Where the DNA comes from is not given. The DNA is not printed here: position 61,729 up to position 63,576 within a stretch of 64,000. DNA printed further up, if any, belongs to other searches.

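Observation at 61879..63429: N-terminal wHTH fused to a P-loop NTPase (compact STAND/AAA-like regulator)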

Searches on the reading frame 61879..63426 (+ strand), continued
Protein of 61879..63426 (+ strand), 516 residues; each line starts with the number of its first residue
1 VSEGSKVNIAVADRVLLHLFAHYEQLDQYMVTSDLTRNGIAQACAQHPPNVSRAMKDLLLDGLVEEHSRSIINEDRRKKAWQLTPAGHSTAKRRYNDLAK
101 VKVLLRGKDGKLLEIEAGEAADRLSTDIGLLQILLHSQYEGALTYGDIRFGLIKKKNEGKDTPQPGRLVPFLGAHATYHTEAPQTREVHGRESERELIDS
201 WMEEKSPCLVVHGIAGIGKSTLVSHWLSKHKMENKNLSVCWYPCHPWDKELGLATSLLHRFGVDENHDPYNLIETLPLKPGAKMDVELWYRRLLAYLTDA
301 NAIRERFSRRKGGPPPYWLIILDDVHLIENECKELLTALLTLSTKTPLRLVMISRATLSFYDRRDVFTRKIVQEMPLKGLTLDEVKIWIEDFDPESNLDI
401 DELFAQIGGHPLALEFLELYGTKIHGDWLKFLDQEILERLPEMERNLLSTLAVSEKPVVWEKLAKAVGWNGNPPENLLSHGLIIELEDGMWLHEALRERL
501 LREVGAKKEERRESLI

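Call 27: search_protein_families(library=pfam, proteins=[P0138, P0140, P0141, P0146, P0148, P0153, P0154, P0176, P0212, P0230], max_evalue=0.01)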
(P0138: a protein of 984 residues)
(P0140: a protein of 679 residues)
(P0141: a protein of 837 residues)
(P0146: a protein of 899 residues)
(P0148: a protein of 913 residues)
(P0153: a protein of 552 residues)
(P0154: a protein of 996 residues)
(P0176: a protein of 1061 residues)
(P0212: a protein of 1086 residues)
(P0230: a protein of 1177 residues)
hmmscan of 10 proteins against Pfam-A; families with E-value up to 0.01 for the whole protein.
P0138 (984 aa): 29 families (the best 25 are shown)
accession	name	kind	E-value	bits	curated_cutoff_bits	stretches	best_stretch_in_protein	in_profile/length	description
PF13424.12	TPR_12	-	8.2e-61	202.6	30.1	5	633-706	2-77/77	Tetratricopeptide repeat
PF00515.34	TPR_1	-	4.6e-40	134.3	27.8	5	674-704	1-31/34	Tetratricopeptide repeat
PF07719.23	TPR_2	-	2.6e-34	114.9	27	3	676-705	3-32/34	Tetratricopeptide repeat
PF13374.12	TPR_10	-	2.1e-28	97.9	27.5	2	674-705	2-33/42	Tetratricopeptide repeat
PF13176.12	TPR_7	-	9.2e-22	75.7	27.9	2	677-709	2-34/36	Tetratricopeptide repeat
PF13181.12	TPR_8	-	1.3e-19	69.1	25.7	2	676-705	3-32/34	Tetratricopeptide repeat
PF17874.7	TPR_MalT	-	1.7e-19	70.7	45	3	601-746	8-154/336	MalT-like TPR region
PF14938.12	SNAP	-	5e-19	69.3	25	4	565-659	85-180/282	Soluble NSF attachment protein, SNAP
PF24885.1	TPR_NPHP3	-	5.4e-17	62.4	100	3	866-984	93-215/239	Nephrocystin-3 TPR domain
PF13401.12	AAA_22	-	6.1e-09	36.7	27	1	198-313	6-113/130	AAA domain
PF13428.12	TPR_14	-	2.4e-08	34.3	23.5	0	596-631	3-38/44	Tetratricopeptide repeat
PF04212.24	MIT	-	3.7e-08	33.8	30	0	597-625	7-35/66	MIT (microtubule interacting and transport) domain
PF01637.24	ATPase_2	-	7.5e-08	32.9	33.2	1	178-385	1-223/225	ATPase domain predominantly from Archaea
PF00931.28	NB-ARC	-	1.8e-07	31.1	23.5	1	186-390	6-204/248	NB-ARC domain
PF13414.12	TPR_11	-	9e-07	28.9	26.8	0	606-646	6-40/42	TPR repeat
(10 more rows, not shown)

P0140 (679 aa): 30 families (the best 25 are shown)
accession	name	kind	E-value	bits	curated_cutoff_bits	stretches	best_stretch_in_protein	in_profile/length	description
PF13424.12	TPR_12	-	3.7e-16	59.5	30.1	1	571-639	6-76/77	Tetratricopeptide repeat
PF00515.34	TPR_1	-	1.6e-13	50.2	27.8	2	608-638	1-31/34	Tetratricopeptide repeat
PF07719.23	TPR_2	-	3.8e-12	45.8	27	1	608-638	1-31/34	Tetratricopeptide repeat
PF01637.24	ATPase_2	-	2.5e-11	44.3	33.2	1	192-400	1-224/225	ATPase domain predominantly from Archaea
PF00931.28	NB-ARC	-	4.5e-11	42.9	23.5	1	197-421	3-221/248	NB-ARC domain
PF13191.12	AAA_16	-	1.3e-09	39.3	32.6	1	192-325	2-160/167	AAA ATPase domain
PF13401.12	AAA_22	-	3.1e-08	34.4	27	1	212-323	6-110/130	AAA domain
PF14938.12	SNAP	-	1e-07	32.2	25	1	582-673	88-180/282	Soluble NSF attachment protein, SNAP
PF13181.12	TPR_8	-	1e-07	32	25.7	0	648-677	1-30/34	Tetratricopeptide repeat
PF24883.2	NPHP3_N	-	1.5e-07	32.2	24.8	1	201-250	11-63/164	Nephrocystin 3, N-terminal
PF17874.7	TPR_MalT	-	6.7e-06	26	45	1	572-664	84-177/336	MalT-like TPR region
PF13414.12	TPR_11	-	1.6e-05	25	26.8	1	621-661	7-41/42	TPR repeat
PF13374.12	TPR_10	-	2.4e-05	24.6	27.5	0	608-637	2-31/42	Tetratricopeptide repeat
PF05729.18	NACHT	-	2.9e-05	24.4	26.7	1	213-366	2-155/167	NACHT domain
PF25201.1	nSTAND6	-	5.8e-05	23.6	27.7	1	193-236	2-43/148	Novel STAND NTPase 6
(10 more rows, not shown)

P0141 (837 aa): 28 families (the best 25 are shown)
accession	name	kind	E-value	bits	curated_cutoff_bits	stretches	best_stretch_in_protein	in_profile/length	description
PF13424.12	TPR_12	-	6.9e-33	113.1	30.1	3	670-742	3-77/77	Tetratricopeptide repeat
PF00515.34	TPR_1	-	7.2e-25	86.2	27.8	2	710-741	1-32/34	Tetratricopeptide repeat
PF07719.23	TPR_2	-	3.8e-21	73.8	27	2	710-741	1-32/34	Tetratricopeptide repeat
PF13181.12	TPR_8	-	5.5e-17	60.8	25.7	1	710-741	1-32/34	Tetratricopeptide repeat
PF13374.12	TPR_10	-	5e-16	58.6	27.5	1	710-743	2-35/42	Tetratricopeptide repeat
PF01637.24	ATPase_2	-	7e-11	42.8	33.2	1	180-388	1-223/225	ATPase domain predominantly from Archaea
PF13176.12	TPR_7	-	2.6e-10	40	27.9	1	712-746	1-35/36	Tetratricopeptide repeat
PF13414.12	TPR_11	-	1e-09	38.4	26.8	0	639-658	3-22/42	TPR repeat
PF13191.12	AAA_16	-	1.3e-09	39.2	32.6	1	179-319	1-164/167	AAA ATPase domain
PF17874.7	TPR_MalT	-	2.3e-09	37.4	45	2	597-705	47-157/336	MalT-like TPR region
PF13432.12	TPR_16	-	4.5e-08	33.8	32.7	0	710-739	31-60/65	Tetratricopeptide repeat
PF00931.28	NB-ARC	-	7.1e-08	32.5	23.5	1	185-410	3-221/248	NB-ARC domain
PF13401.12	AAA_22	-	8.7e-08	33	27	1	200-332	6-126/130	AAA domain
PF24883.2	NPHP3_N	-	1e-07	32.7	24.8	1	188-315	10-151/164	Nephrocystin 3, N-terminal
PF05729.18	NACHT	-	2.5e-07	31.1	26.7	1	200-363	1-160/167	NACHT domain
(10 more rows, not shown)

P0146 (899 aa): 35 families (the best 25 are shown)
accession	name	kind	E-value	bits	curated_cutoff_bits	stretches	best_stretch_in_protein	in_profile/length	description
PF13424.12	TPR_12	-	1e-44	151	30.1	3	731-803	2-76/77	Tetratricopeptide repeat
PF00515.34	TPR_1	-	2.3e-36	122.6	27.8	4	732-764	1-33/34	Tetratricopeptide repeat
PF07719.23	TPR_2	-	2e-26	90.3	27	3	732-764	1-33/34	Tetratricopeptide repeat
PF13374.12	TPR_10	-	1.1e-21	76.6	27.5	2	692-724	2-34/42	Tetratricopeptide repeat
PF13181.12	TPR_8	-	2e-21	74.7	25.7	2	732-763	1-32/34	Tetratricopeptide repeat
PF13176.12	TPR_7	-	2.3e-19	68.2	27.9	2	696-727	3-34/36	Tetratricopeptide repeat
PF17874.7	TPR_MalT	-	1.8e-15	57.5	45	3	609-765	5-155/336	MalT-like TPR region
PF13414.12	TPR_11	-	1.8e-15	56.8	26.8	0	702-720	4-22/42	TPR repeat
PF13432.12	TPR_16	-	2.3e-14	53.9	32.7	2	698-761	3-60/65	Tetratricopeptide repeat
PF13191.12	AAA_16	-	1.4e-11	45.7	32.6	1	228-353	2-152/167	AAA ATPase domain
PF01637.24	ATPase_2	-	2.7e-11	44.2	33.2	1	228-432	1-223/225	ATPase domain predominantly from Archaea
PF14938.12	SNAP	-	7.4e-11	42.5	25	1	703-797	85-180/282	Soluble NSF attachment protein, SNAP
PF13401.12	AAA_22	-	9.1e-10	39.4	27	1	248-362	6-112/130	AAA domain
PF10602.15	RPN7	-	1.5e-08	35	29.6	0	707-793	11-97/174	26S proteasome subunit RPN7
PF13428.12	TPR_14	-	2.1e-08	34.5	23.5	0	698-725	7-34/44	Tetratricopeptide repeat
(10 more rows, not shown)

P0148 (913 aa): 37 families (the best 25 are shown)
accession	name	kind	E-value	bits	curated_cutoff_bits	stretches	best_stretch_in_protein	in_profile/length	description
PF13424.12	TPR_12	-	3.6e-49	165.3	30.1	4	661-733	2-76/77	Tetratricopeptide repeat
PF07719.23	TPR_2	-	1.4e-30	103.2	27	3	662-691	1-30/34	Tetratricopeptide repeat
PF00515.34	TPR_1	-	2.7e-28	97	27.8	3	702-731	1-30/34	Tetratricopeptide repeat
PF13181.12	TPR_8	-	1.5e-21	75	25.7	2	863-895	1-33/34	Tetratricopeptide repeat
PF13176.12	TPR_7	-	4.5e-18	64.2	27.9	1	587-618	4-35/36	Tetratricopeptide repeat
PF13414.12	TPR_11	-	2.3e-16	59.6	26.8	1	709-731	1-23/42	TPR repeat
PF14938.12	SNAP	-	3.5e-16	59.9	25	3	739-852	32-144/282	Soluble NSF attachment protein, SNAP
PF17874.7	TPR_MalT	-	5.3e-16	59.3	45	2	749-895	47-193/336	MalT-like TPR region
PF13374.12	TPR_10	-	3e-13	49.7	27.5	1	863-895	2-34/42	Tetratricopeptide repeat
PF13428.12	TPR_14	-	2.2e-12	46.8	23.5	0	663-688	2-27/44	Tetratricopeptide repeat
PF13432.12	TPR_16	-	2.3e-11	44.3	32.7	0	635-686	10-55/65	Tetratricopeptide repeat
PF13191.12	AAA_16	-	1.2e-09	39.3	32.6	1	168-304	2-164/167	AAA ATPase domain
PF13174.12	TPR_6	-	1.3e-09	38.5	26.3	0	865-895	2-32/33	Tetratricopeptide repeat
PF01637.24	ATPase_2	-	1.4e-09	38.6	33.2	1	168-370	1-223/225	ATPase domain predominantly from Archaea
PF24885.1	TPR_NPHP3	-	3.1e-07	30.5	100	1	717-855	77-215/239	Nephrocystin-3 TPR domain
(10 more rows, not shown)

P0153 (552 aa): 15 families
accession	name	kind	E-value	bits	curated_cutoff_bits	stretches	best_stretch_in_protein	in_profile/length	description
PF01637.24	ATPase_2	-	5.5e-12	46.4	33.2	1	180-388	1-223/225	ATPase domain predominantly from Archaea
PF13401.12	AAA_22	-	9.6e-10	39.3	27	1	199-332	5-126/130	AAA domain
PF00931.28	NB-ARC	-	1.9e-09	37.6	23.5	1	191-404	10-215/248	NB-ARC domain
PF13191.12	AAA_16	-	3e-09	38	32.6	1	179-315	1-160/167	AAA ATPase domain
PF20720.3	nSTAND3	-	1.1e-05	25.6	27.2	1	200-293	18-110/155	Novel STAND NTPase 3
PF25199.1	nSTAND_NTPase5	-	8e-05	22.9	34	1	190-287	32-126/145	Novel STAND NTPase 5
PF24883.2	NPHP3_N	-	0.00011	22.9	24.8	1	195-259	17-82/164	Nephrocystin 3, N-terminal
PF13545.12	HTH_Crp_2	-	0.00011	22.6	27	1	30-68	19-59/70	Crp-like helix-turn-helix domain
PF05729.18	NACHT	-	0.00011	22.5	26.7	1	200-362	1-159/167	NACHT domain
PF13173.12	AAA_14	-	0.00036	21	27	1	200-267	3-70/129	AAA domain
PF03193.22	RsgA_GTPase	-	0.0021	18.3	30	0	178-226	86-133/174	RsgA GTPase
PF01978.25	TrmB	-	0.0034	17.7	25.6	0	38-67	27-56/68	Sugar-specific transcriptional regulator TrmB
PF03266.21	NTPase_1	-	0.0046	17.3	23.9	0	203-223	3-23/168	NTPase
PF01443.25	Viral_helicase1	-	0.0054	17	21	0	203-249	2-47/228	Viral superfamily 1 RNA helicase core domain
PF00004.35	AAA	-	0.0093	16.9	21.2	0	202-253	1-38/131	ATPase family associated with various cellular activities (AAA)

P0154 (996 aa): 26 families (the best 25 are shown)
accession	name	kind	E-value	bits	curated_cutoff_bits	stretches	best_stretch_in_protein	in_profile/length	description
PF13424.12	TPR_12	-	2.4e-45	153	30.1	6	640-706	1-69/77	Tetratricopeptide repeat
PF00515.34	TPR_1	-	1.8e-25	88.1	27.8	1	763-789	2-28/34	Tetratricopeptide repeat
PF07719.23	TPR_2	-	3.4e-25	86.5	27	1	642-672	1-31/34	Tetratricopeptide repeat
PF13176.12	TPR_7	-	1.4e-18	65.8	27.9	1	845-872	4-31/36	Tetratricopeptide repeat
PF13181.12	TPR_8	-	4.4e-16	58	25.7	1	763-790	2-29/34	Tetratricopeptide repeat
PF13374.12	TPR_10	-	8.9e-12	45.1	27.5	1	642-671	2-31/42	Tetratricopeptide repeat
PF13191.12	AAA_16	-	3.7e-10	41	32.6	1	189-321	2-160/167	AAA ATPase domain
PF01637.24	ATPase_2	-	5.2e-09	36.7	33.2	1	189-392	1-223/225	ATPase domain predominantly from Archaea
PF14938.12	SNAP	-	1.2e-07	32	25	1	577-718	50-192/282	Soluble NSF attachment protein, SNAP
PF13401.12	AAA_22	-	1.8e-06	28.8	27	1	206-325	4-118/130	AAA domain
PF00931.28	NB-ARC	-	1.8e-06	27.8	23.5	1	196-303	5-110/248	NB-ARC domain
PF17874.7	TPR_MalT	-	5.7e-06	26.3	45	1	611-793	10-192/336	MalT-like TPR region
PF24885.1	TPR_NPHP3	-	6.3e-06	26.2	100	0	581-713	37-172/239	Nephrocystin-3 TPR domain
PF13414.12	TPR_11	-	5.2e-05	23.3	26.8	0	569-616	1-42/42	TPR repeat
PF13545.12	HTH_Crp_2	-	0.00012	22.5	27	1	15-69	3-56/70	Crp-like helix-turn-helix domain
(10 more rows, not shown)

P0176 (1061 aa): 29 families (the best 25 are shown)
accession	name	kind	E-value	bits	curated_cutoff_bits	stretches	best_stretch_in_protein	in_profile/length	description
PF13424.12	TPR_12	-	6.2e-40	135.7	30.1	4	889-959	1-72/77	Tetratricopeptide repeat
PF05763.18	DUF835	-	2.7e-27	95.6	33.1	1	171-289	18-136/136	Protein of unknown function (DUF835)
PF07719.23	TPR_2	-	2e-23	81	27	3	1012-1043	1-32/34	Tetratricopeptide repeat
PF00515.34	TPR_1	-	8.9e-20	70.1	27.8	2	891-921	1-31/34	Tetratricopeptide repeat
PF13181.12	TPR_8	-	7.7e-18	63.5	25.7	2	891-920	1-30/34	Tetratricopeptide repeat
PF13374.12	TPR_10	-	9.2e-14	51.4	27.5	1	891-924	2-35/42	Tetratricopeptide repeat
PF14938.12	SNAP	-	3.9e-12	46.7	25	2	728-883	36-187/282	Soluble NSF attachment protein, SNAP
PF17874.7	TPR_MalT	-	6.5e-11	42.5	45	1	858-1043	8-192/336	MalT-like TPR region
PF13191.12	AAA_16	-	7.2e-11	43.3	32.6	1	347-478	2-158/167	AAA ATPase domain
PF01637.24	ATPase_2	-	1.2e-10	42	33.2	1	347-551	1-223/225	ATPase domain predominantly from Archaea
PF13176.12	TPR_7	-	1.4e-09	37.7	27.9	0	893-920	1-28/36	Tetratricopeptide repeat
PF13401.12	AAA_22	-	6.1e-09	36.7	27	1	364-489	3-120/130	AAA domain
PF10602.15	RPN7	-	8.3e-07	29.3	29.6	1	870-998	15-139/174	26S proteasome subunit RPN7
PF13428.12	TPR_14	-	3.5e-06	27.6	23.5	0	816-842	6-32/44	Tetratricopeptide repeat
PF00931.28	NB-ARC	-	4.7e-06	26.5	23.5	1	353-557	4-205/248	NB-ARC domain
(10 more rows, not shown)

P0212 (1086 aa): 29 families (the best 25 are shown)
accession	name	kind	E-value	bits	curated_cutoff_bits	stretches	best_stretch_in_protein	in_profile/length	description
PF13424.12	TPR_12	-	9.8e-38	128.7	30.1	4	916-987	4-77/77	Tetratricopeptide repeat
PF07719.23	TPR_2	-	6.5e-25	85.6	27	0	955-986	1-32/34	Tetratricopeptide repeat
PF00515.34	TPR_1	-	2.9e-18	65.3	27.8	1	876-907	2-33/34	Tetratricopeptide repeat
PF13181.12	TPR_8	-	9.7e-17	60.1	25.7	0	876-905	2-31/34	Tetratricopeptide repeat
PF01637.24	ATPase_2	-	1.3e-15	58.3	33.2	1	348-553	1-223/225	ATPase domain predominantly from Archaea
PF17874.7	TPR_MalT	-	3.3e-09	36.9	45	1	918-1028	43-155/336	MalT-like TPR region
PF13374.12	TPR_10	-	7.5e-09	35.8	27.5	0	955-988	2-35/42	Tetratricopeptide repeat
PF13176.12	TPR_7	-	6e-08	32.6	27.9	0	797-814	1-18/36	Tetratricopeptide repeat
PF00931.28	NB-ARC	-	8.5e-08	32.2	23.5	1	360-556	10-202/248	NB-ARC domain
PF01978.25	TrmB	-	1.7e-07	31.4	25.6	1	3-52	8-57/68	Sugar-specific transcriptional regulator TrmB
PF12802.13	MarR_2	-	1.9e-07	31.6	27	1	1-51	3-54/61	MarR family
PF13401.12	AAA_22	-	3.5e-07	31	27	1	368-494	6-123/130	AAA domain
PF01047.28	MarR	-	9.9e-07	29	24.6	1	2-51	2-51/59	MarR family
PF13428.12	TPR_14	-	1.3e-06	28.9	23.5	0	762-786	8-32/44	Tetratricopeptide repeat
PF13191.12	AAA_16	-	3.1e-06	28.2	32.6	1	348-478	2-156/167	AAA ATPase domain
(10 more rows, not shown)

P0230 (1177 aa): 27 families (the best 25 are shown)
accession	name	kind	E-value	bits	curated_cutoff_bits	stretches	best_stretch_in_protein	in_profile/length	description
PF13424.12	TPR_12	-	5e-33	113.6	30.1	3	693-761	3-73/77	Tetratricopeptide repeat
PF07719.23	TPR_2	-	8.7e-16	57.1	27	1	733-761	1-29/34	Tetratricopeptide repeat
PF00515.34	TPR_1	-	3.4e-14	52.4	27.8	1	733-761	1-29/34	Tetratricopeptide repeat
PF13176.12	TPR_7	-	6.3e-11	41.9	27.9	1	740-769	6-35/36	Tetratricopeptide repeat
PF13401.12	AAA_22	-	1.8e-10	41.6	27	1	236-336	4-97/130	AAA domain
PF01637.24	ATPase_2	-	2.4e-08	34.5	33.2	1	218-336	1-123/225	ATPase domain predominantly from Archaea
PF17874.7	TPR_MalT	-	3.3e-08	33.6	45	1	699-843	86-229/336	MalT-like TPR region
PF13191.12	AAA_16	-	4.1e-08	34.3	32.6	1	218-339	2-148/167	AAA ATPase domain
PF14938.12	SNAP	-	1.3e-06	28.5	25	0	975-1063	91-180/282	Soluble NSF attachment protein, SNAP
PF13374.12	TPR_10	-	7.1e-06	26.3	27.5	1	733-762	2-31/42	Tetratricopeptide repeat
PF14559.12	TPR_19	-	1.3e-05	25.9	25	0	1057-1105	3-52/68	Tetratricopeptide repeat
PF13428.12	TPR_14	-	3e-05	24.7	23.5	0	737-762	5-30/44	Tetratricopeptide repeat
PF13432.12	TPR_16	-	3.8e-05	24.5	32.7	0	779-840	3-58/65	Tetratricopeptide repeat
PF24883.2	NPHP3_N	-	5.3e-05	23.9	24.8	1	224-321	8-110/164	Nephrocystin 3, N-terminal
PF13181.12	TPR_8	-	5.6e-05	23.4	25.7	1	733-760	1-28/34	Tetratricopeptide repeat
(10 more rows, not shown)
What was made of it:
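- Closest known: Thermoplasmata wHTH-NOD-TPR proteins. Different: They carry 300-500 extra C-terminal residues of TPR (TPR_12, TPR_MalT; call 27).
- Closest known: Pfam ATPase_2. Same: The TPR-bearing relatives score above threshold for PF01637 (call 27).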

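Call 28: list_cluster_members(proteins=[P0138, P0140, P0141, P0146, P0148, P0153, P0154, P0176, P0212, P0230])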
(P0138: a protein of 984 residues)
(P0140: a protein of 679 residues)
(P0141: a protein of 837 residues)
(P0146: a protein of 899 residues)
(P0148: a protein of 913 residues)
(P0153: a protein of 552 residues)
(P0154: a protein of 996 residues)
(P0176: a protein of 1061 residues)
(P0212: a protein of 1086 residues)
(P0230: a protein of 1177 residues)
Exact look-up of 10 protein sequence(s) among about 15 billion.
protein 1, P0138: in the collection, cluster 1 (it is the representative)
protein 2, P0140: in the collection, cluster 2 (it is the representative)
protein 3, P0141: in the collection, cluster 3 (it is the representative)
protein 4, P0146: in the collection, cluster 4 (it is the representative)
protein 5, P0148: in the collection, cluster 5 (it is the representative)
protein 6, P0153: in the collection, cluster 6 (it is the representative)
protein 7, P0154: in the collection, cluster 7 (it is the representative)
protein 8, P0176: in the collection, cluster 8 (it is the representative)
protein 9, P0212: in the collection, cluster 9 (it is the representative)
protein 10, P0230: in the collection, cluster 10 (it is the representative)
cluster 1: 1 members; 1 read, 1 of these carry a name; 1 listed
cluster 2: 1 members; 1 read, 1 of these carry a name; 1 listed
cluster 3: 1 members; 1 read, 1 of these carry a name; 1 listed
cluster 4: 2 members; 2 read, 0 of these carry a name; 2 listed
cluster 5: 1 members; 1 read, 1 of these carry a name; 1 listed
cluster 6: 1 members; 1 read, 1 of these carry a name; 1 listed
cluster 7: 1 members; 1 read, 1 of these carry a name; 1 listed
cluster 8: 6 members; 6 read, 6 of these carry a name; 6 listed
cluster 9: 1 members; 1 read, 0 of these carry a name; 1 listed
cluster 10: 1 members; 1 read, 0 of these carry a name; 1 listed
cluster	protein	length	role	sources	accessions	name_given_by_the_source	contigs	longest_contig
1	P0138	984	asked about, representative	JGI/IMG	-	tetratricopeptide (TPR) repeat protein/DNA-binding MarR family transcriptional regulator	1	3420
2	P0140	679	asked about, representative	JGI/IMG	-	tetratricopeptide (TPR) repeat protein/DNA-binding MarR family transcriptional regulator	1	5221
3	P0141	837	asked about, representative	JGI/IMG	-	tetratricopeptide (TPR) repeat protein/DNA-binding MarR family transcriptional regulator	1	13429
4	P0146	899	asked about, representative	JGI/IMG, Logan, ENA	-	-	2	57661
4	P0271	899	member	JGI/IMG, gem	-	-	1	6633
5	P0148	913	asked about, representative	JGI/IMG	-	tetratricopeptide (TPR) repeat protein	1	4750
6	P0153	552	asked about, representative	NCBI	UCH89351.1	MAG: AAA family ATPase, partial [Thermoplasmata archaeon]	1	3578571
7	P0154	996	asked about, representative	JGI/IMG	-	tetratricopeptide (TPR) repeat protein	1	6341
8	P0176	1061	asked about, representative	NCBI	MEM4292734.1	MAG: tetratricopeptide repeat protein [Thermoplasmata archaeon]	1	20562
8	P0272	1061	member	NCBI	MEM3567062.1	MAG: tetratricopeptide repeat protein [Thermoplasmata archaeon]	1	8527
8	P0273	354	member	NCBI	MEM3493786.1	MAG: DUF835 domain-containing protein, partial [Thermoplasmata archaeon]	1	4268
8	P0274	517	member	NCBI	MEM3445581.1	MAG: tetratricopeptide repeat protein, partial [Thermoplasmata archaeon]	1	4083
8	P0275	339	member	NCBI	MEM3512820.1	MAG: DUF835 domain-containing protein, partial [Thermoplasmata archaeon]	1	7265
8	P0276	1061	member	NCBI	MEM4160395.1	MAG: tetratricopeptide repeat protein [Thermoplasmata archaeon]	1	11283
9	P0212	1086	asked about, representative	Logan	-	-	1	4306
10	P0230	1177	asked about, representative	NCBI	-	-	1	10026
